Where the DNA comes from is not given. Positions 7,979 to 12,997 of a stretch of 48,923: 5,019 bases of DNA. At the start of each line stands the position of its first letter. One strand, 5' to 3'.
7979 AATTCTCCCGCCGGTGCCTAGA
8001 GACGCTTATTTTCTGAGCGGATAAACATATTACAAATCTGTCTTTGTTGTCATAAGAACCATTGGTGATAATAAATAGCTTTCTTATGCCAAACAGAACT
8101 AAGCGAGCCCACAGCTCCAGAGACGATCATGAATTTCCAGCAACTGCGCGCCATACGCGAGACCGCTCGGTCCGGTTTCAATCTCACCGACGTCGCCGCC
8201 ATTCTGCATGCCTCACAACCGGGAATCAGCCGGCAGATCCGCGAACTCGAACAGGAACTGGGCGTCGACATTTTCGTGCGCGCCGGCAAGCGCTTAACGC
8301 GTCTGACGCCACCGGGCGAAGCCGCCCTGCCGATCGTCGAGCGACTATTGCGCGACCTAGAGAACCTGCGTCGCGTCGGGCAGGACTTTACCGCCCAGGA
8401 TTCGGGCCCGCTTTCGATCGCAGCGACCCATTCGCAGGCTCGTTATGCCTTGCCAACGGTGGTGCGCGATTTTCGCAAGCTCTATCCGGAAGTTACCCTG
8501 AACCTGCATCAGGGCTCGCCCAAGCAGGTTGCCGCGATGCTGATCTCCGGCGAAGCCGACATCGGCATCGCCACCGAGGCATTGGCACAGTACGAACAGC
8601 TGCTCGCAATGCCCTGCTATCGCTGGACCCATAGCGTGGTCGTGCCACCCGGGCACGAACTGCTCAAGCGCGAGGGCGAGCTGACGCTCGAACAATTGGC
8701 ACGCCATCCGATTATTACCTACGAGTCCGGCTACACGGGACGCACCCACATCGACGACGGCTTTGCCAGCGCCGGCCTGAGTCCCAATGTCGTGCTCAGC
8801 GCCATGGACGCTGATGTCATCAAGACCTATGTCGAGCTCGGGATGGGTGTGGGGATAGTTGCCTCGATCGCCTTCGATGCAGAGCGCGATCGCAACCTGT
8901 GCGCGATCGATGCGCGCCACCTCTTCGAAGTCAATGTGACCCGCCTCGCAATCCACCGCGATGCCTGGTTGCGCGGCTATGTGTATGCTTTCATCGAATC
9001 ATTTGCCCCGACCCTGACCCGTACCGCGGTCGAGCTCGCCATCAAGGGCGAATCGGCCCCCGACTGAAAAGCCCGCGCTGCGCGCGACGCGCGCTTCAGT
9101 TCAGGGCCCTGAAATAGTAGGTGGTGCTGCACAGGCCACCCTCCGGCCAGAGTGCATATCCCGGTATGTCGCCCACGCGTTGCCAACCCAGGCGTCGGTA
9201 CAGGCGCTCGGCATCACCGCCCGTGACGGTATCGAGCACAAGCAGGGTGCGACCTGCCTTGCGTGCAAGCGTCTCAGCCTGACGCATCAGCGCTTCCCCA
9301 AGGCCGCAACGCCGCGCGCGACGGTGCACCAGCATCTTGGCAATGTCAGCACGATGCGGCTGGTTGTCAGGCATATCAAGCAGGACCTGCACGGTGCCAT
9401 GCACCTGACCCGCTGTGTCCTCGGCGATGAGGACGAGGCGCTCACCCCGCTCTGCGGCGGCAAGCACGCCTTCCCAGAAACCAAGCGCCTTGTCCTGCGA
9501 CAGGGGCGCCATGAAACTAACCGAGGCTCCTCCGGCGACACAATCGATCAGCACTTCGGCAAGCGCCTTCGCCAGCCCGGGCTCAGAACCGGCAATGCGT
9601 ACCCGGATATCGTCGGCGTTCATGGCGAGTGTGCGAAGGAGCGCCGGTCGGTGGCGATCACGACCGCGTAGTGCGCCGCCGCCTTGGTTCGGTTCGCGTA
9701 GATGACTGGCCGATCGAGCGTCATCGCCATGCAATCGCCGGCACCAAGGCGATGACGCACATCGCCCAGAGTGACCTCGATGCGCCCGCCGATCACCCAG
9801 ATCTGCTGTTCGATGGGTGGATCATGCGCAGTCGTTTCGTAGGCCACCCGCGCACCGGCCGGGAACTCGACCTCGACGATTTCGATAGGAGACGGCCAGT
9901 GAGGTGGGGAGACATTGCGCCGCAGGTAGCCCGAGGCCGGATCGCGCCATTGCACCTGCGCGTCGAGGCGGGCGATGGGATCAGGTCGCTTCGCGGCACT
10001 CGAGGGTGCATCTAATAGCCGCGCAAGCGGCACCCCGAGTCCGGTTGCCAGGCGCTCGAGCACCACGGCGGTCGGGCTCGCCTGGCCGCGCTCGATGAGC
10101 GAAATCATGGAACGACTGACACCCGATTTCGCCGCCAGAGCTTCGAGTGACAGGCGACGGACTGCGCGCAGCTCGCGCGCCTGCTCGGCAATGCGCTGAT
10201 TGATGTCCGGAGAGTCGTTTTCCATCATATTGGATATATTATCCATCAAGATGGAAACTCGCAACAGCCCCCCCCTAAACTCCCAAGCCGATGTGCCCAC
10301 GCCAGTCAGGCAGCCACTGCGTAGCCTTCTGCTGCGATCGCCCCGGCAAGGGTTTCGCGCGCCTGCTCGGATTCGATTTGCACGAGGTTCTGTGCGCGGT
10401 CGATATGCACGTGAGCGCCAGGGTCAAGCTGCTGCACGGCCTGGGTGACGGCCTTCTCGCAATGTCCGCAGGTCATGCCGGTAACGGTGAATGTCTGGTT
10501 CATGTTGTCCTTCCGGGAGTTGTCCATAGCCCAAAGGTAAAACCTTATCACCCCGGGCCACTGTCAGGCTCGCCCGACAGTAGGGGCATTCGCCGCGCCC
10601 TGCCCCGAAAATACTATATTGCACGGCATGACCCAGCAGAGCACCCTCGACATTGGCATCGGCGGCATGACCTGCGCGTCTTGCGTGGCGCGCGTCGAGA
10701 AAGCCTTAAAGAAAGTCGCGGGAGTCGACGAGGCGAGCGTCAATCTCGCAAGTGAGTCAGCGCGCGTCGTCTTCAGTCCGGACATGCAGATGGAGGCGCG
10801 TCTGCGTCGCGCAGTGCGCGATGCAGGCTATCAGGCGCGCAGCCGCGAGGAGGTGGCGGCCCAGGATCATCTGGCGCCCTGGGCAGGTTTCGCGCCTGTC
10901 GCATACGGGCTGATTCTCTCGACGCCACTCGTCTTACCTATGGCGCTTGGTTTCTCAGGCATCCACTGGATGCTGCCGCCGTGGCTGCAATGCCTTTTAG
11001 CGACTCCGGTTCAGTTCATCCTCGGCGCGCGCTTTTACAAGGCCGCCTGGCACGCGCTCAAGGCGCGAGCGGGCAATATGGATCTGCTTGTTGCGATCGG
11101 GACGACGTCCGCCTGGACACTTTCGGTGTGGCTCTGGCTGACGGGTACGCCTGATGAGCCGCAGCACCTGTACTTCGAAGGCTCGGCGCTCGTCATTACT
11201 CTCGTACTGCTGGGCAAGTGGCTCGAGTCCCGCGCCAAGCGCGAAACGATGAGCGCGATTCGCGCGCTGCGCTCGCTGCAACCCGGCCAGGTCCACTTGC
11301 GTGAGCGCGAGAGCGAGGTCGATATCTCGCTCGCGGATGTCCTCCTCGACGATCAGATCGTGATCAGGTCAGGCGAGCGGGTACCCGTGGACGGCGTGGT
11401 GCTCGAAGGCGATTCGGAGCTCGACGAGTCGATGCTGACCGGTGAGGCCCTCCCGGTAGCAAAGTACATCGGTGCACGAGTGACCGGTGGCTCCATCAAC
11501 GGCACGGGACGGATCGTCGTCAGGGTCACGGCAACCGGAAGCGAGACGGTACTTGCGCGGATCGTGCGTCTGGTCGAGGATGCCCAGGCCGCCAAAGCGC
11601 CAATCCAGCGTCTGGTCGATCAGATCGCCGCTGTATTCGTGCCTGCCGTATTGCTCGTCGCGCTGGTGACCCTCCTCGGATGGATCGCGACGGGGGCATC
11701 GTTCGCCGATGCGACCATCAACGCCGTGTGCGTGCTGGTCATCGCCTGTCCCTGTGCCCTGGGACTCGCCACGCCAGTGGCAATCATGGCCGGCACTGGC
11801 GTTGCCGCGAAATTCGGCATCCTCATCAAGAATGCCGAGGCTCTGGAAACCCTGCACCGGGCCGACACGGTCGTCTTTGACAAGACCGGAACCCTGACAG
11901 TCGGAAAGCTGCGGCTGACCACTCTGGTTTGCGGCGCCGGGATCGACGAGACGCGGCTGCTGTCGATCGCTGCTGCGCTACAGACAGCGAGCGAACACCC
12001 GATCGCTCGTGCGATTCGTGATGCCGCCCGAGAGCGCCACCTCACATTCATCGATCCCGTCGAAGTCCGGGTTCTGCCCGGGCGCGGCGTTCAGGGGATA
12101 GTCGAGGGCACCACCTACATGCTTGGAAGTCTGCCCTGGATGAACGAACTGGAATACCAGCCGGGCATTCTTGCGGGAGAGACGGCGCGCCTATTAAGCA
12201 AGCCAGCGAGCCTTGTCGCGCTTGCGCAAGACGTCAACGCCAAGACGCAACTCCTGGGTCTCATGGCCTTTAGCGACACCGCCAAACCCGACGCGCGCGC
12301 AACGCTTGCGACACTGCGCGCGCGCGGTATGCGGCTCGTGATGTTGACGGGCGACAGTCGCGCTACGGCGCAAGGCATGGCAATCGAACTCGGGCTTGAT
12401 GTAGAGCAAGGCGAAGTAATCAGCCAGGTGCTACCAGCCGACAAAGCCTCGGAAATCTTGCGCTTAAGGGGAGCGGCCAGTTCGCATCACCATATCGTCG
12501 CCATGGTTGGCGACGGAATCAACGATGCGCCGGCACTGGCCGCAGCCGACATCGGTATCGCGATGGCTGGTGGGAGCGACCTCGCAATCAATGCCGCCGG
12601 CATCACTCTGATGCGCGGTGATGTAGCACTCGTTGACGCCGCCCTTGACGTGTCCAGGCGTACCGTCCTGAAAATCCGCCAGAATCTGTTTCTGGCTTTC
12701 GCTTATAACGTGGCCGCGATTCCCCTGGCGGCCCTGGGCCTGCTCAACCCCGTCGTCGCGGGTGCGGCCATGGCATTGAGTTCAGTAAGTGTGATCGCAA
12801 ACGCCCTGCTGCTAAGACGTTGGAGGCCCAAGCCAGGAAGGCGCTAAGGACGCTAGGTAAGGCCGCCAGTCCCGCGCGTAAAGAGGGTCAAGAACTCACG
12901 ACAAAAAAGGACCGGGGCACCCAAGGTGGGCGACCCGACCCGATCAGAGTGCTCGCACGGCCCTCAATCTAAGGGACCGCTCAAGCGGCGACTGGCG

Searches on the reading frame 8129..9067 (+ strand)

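Call 29: search_protein_families(library=pfam, proteins=[window:8129-9067:+], max_evalue=0.001)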
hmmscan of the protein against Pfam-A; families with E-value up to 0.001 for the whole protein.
window:8129-9067:+ (312 aa): 2 families
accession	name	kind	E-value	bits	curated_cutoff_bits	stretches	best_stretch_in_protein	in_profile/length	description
PF03466.25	LysR_substrate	-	4.6e-44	150.7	28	1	89-292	2-204/209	LysR substrate binding domain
PF00126.33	HTH_1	-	5.7e-15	55.5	26.6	1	3-64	1-60/60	Bacterial regulatory helix-turn-helix protein, lysR family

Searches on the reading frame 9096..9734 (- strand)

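Call 29: search_protein_families(library=pfam, proteins=[window:9096-9734:-], max_evalue=0.001)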
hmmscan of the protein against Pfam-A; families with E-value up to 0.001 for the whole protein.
window:9096-9734:- (212 aa): 4 families
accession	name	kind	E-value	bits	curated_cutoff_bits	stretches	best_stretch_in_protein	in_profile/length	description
PF00583.31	Acetyltransf_1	-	5.1e-11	43.3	20.7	1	95-184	29-116/116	Acetyltransferase (GNAT) family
PF13508.13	Acetyltransf_7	-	1.4e-10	41.8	27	1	100-185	4-83/84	Acetyltransferase (GNAT) domain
PF13673.13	Acetyltransf_10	-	2.2e-05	24.9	23.6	1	101-188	33-111/128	Acetyltransferase (GNAT) domain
PF08445.16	FR47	-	3.6e-05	24.1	22.1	1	129-186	22-79/86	FR47-like protein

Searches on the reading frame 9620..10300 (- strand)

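Call 29: search_protein_families(library=pfam, proteins=[window:9620-10300:-], max_evalue=0.001)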
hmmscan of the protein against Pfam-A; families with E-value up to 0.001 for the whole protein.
window:9620-10300:- (226 aa): 4 families
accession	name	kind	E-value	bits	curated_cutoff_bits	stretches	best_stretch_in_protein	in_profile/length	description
PF01381.28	HTH_3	-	3.4e-12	46.7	23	1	43-94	3-54/55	Helix-turn-helix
PF13560.12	HTH_31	-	1.6e-11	44.8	27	1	37-94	2-60/64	Helix-turn-helix domain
PF12844.13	HTH_19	-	1e-05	25.8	30.2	1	42-98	5-61/64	Helix-turn-helix domain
PF07883.17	Cupin_2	-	2.3e-05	24.5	27.2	1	144-214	3-69/70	Cupin domain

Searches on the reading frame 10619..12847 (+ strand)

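Call 29: search_protein_families(library=pfam, proteins=[window:10619-12847:+], max_evalue=0.001)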
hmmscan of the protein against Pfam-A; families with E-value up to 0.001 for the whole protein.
window:10619-12847:+ (742 aa): 5 families
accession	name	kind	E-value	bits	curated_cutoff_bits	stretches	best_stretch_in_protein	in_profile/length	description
PF00122.25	E1-E2_ATPase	-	3.5e-54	183.5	28.1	1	220-398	2-180/181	E1-E2 ATPase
PF00702.32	Hydrolase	-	1.5e-30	107.5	26.4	1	416-644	2-191/191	haloacid dehalogenase-like hydrolase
PF00403.32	HMA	-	9.3e-16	58.4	24.8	1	14-72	4-62/62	Heavy-metal-associated domain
PF12710.13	HAD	-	9.3e-05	23.4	27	1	554-640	85-188/189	haloacid dehalogenase-like hydrolase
PF08282.18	Hydrolase_3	-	0.0004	20.6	20.9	0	608-661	187-240/255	haloacid dehalogenase-like hydrolase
